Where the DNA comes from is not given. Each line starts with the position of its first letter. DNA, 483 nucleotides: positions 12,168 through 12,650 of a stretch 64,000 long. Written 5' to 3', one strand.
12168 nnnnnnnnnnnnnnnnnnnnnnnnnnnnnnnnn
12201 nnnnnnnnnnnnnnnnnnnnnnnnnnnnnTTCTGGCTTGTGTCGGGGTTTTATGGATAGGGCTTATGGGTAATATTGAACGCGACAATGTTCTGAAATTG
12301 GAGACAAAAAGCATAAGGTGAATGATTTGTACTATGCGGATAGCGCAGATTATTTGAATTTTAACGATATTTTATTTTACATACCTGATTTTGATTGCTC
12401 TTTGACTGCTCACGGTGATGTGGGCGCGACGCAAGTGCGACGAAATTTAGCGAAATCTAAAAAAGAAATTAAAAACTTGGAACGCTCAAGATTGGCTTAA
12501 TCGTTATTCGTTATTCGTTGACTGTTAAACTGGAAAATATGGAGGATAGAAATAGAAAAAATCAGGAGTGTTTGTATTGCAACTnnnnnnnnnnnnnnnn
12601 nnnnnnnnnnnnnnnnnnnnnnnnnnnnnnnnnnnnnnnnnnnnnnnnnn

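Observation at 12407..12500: Scars of a second cmk..lapA copy at both island edges suggest Campbell-type capture followed by deletions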

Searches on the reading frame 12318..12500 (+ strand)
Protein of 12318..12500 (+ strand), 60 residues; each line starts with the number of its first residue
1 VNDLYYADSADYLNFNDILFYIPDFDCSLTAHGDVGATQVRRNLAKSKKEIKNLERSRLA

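Call 9: search_protein_families(library=pfam, proteins=[window:12318-12500:+], max_evalue=0.01)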
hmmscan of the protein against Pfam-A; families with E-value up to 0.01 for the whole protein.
window:12318-12500:+ (60 aa): 0 families
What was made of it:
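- On LapA (PF06305) gene, for the relic at 12433-12500: There is no Pfam hit for 12318-12500 (call 9).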
